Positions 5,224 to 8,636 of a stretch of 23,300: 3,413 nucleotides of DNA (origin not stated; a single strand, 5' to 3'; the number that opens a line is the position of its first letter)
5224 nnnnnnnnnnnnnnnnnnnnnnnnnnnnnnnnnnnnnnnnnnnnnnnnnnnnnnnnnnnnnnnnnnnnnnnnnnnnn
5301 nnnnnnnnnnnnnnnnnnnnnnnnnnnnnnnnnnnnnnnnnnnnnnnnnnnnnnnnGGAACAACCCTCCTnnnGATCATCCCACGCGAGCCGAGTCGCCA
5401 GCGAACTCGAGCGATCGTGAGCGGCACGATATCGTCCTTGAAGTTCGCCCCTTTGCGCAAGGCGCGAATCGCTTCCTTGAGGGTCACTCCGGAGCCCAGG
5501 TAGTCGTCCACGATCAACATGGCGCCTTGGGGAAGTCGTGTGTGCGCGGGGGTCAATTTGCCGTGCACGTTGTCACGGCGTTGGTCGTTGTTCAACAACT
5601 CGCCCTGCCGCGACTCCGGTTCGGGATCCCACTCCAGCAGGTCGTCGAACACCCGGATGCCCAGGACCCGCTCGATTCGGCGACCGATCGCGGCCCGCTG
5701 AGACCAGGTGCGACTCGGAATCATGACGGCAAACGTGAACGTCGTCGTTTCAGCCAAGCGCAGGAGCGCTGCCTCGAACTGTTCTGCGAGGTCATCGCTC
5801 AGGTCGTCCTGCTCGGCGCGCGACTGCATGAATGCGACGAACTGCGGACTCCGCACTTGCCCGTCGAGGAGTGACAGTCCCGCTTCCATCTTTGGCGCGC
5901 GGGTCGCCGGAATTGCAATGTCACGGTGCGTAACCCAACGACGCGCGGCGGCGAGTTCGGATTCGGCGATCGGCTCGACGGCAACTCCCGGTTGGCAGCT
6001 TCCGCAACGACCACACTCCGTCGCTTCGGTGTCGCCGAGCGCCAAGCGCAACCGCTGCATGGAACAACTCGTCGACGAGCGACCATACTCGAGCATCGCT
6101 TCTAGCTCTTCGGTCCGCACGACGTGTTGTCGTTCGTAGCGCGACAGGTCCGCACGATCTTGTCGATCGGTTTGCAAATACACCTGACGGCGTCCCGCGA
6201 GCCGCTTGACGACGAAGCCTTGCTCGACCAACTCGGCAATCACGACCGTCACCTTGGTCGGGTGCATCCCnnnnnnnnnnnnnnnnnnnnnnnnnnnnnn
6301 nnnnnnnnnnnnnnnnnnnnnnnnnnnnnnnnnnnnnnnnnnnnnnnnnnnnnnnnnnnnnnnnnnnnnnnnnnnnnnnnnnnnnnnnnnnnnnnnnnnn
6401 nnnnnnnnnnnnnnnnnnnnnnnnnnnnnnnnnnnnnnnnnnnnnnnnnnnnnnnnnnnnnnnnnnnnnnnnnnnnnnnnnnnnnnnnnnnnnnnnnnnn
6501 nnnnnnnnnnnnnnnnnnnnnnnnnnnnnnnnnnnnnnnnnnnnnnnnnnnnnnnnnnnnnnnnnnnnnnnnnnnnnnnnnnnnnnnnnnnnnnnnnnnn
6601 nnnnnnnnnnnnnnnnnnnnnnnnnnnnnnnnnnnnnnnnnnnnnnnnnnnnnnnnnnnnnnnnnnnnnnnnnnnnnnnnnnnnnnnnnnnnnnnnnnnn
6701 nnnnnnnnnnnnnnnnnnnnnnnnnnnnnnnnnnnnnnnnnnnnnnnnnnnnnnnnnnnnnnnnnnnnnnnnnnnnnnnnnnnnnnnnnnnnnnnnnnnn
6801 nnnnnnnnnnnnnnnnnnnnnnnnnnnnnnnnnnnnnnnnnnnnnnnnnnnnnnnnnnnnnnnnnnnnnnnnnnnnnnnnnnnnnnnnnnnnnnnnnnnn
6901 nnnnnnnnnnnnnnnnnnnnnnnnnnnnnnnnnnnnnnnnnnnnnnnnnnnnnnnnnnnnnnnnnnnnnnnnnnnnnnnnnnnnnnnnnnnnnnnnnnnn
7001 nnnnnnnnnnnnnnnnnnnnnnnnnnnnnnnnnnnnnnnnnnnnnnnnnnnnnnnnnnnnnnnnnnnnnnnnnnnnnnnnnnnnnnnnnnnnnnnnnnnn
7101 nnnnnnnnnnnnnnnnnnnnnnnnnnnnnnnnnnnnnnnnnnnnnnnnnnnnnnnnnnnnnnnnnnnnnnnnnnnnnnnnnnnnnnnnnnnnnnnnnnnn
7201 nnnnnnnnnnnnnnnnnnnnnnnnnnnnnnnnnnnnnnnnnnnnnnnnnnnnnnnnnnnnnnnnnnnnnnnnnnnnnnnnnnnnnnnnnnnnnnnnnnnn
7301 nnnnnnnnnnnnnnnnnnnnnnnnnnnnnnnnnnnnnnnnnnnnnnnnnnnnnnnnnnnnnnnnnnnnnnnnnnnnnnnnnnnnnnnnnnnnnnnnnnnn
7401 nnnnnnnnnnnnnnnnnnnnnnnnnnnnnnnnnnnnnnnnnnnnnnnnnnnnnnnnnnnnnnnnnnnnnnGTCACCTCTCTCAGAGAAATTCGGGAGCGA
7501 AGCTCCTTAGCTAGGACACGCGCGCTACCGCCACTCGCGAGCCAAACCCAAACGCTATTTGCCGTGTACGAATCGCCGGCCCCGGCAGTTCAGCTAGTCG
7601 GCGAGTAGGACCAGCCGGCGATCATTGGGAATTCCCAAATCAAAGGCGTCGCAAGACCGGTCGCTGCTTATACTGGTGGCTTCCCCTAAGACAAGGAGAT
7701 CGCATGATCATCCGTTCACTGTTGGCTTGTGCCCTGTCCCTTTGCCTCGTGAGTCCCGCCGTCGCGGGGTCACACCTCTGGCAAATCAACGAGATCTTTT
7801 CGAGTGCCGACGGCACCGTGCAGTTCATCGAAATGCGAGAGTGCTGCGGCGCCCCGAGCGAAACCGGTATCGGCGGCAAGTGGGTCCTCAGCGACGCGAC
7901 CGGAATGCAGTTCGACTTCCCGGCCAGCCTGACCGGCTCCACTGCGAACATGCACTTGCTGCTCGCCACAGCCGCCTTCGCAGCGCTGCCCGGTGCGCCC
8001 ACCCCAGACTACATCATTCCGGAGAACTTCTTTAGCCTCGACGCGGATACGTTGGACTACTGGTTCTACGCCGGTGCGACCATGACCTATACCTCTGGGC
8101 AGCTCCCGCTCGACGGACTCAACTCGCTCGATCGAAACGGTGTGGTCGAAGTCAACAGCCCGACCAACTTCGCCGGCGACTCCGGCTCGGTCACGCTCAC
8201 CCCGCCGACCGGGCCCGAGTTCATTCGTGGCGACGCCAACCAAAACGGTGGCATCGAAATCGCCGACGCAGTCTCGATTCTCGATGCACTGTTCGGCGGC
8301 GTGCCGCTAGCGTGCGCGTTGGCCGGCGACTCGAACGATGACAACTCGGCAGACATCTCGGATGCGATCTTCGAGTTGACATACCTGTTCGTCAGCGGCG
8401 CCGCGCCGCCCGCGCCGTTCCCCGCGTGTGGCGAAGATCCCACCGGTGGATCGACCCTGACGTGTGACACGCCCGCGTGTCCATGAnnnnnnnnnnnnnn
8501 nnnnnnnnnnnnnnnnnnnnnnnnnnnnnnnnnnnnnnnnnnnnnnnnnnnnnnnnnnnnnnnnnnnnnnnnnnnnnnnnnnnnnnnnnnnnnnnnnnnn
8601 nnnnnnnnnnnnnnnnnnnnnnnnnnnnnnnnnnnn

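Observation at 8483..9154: Lipoprotein built from four tandem CxxC-pair repeats, translationally coupled to the LTD-dockerin gene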

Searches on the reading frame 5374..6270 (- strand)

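Call 85: search_protein_families(library=pfam, proteins=[window:5374-6270:-], max_evalue=1)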
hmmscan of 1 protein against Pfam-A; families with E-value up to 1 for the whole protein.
window:5374-6270:- (299 aa): 3 families
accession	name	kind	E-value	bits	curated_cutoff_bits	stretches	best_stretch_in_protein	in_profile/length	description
PF00156.33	Pribosyltran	-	0.00061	19.6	26.3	1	250-273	89-112/158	Phosphoribosyl transferase domain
PF16124.10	RecQ_Zn_bind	-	0.00086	20.4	25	1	45-93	17-66/66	RecQ zinc-binding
PF22194.2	F-93_WHD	-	0.23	12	28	1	4-32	29-58/62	F-93, winged-helix domain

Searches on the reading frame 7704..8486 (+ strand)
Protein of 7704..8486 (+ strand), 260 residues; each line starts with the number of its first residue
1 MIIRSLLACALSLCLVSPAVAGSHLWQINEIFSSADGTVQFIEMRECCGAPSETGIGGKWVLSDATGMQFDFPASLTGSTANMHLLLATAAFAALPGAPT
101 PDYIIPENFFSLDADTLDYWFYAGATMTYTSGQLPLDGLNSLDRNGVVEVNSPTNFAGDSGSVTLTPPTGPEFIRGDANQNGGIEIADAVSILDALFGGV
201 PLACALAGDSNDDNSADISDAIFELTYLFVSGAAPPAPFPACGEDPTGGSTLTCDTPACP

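Call 5: search_protein_families(library=pfam, proteins=[window:7704-8486:+], max_evalue=1)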
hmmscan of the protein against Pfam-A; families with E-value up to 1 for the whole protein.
window:7704-8486:+ (260 aa): 0 families

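Call 6: search_protein_families(library=ncbifam, proteins=[window:7704-8486:+], max_evalue=1)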
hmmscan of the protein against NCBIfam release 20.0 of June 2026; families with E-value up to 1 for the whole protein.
window:7704-8486:+ (260 aa): 0 families

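Call 41: search_protein_families(library=pfam, alignment_id=A4, max_evalue=0.1)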
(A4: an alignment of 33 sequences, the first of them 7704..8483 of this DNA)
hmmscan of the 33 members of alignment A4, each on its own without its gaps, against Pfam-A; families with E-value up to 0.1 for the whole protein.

A. member 1, window:7704-8483:+ (260 aa): 0 families

B. families by the number of members that match (of 33 scanned): 10 families
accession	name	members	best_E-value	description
PF00404.24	Dockerin_1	9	1.4e-06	Dockerin type I domain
PF13405.12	EF-hand_6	6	2.8e-06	EF-hand domain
PF18203.6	IPTL-CTERM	4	2.8e-06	IPTL-CTERM motif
PF00036.39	EF-hand_1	4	7.1e-06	EF hand domain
PF11617.13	Cu-binding_MopE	2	4.8e-11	Putative metal-binding motif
PF13202.12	EF-hand_5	2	0.0023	EF hand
PF13833.12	EF-hand_8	1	0.016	EF-hand domain pair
PF01683.23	EB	1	0.021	EB module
PF03708.19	Avian_gp85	1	0.029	Avian retrovirus envelope protein, gp85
PF14658.12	EF-hand_9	1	0.042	EF-hand domain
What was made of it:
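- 8217..8483 (+): Partner C-terminal tail (aa 172-260): two EF-hand/dockerin-like DxNxxG..D loops and a Cys-containing end. This is an optional module. Other partner homologues carry Dockerin_1 (9/33), IPTL-CTERM (4/33) or MopE-motif (2/33) tails (call 41).
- On Lamin tail domain (PF00932), for the upstream partner: None in 33 partner homologues at E<=0.1 (call 41).
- On Dockerin type I (PF00404), for the partner's tail: 9/33 partner homologues do hit Dockerin_1 (best E 1.4e-6, call 41).
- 2/33 partners end in a MopE-type metal-binding motif (call 41). Partner tails (dockerin-like, IPTL-CTERM) are surface-anchoring devices (call 41).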

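Call 42: search_solved_structures(query=A4, max_evalue=1, show_alignments=2)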
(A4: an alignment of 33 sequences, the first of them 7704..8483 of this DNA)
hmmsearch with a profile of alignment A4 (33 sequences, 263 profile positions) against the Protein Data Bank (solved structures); distinct sequences matched with E-value up to 1: 4.
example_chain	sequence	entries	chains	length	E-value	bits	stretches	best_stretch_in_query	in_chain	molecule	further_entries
2y3n_B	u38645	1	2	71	0.047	16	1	190-251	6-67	CELLULOSOMAL FAMILY-48 PROCESSIVE GLYCOSIDE HYDROLASE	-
5v36_A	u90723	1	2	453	0.5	12.7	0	103-133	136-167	Glutathione reductase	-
6zyv_A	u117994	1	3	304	0.91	11.8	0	138-222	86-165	CIR protein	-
2ccl_B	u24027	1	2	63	0.98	11.7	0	191-241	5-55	ENDO-1,4-BETA-XYLANASE Y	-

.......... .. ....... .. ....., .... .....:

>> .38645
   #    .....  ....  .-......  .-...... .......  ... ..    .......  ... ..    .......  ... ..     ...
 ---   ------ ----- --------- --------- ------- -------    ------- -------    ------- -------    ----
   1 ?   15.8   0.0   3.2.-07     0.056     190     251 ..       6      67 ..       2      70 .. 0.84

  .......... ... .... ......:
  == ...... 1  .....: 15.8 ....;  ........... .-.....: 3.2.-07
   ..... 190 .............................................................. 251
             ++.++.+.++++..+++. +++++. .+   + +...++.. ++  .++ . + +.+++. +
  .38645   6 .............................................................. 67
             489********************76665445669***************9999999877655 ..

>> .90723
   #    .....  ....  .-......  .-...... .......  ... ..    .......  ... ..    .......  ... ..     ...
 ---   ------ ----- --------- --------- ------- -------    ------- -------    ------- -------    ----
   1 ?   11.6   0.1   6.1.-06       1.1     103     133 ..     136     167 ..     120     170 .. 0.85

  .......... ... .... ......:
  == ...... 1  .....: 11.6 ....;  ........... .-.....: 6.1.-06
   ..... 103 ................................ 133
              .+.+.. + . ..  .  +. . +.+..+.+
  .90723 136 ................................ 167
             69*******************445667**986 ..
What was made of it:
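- On Dockerin type I (PF00404), for the partner's tail: The family profile hits dockerin chains in the PDB at E 0.047 (call 42).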
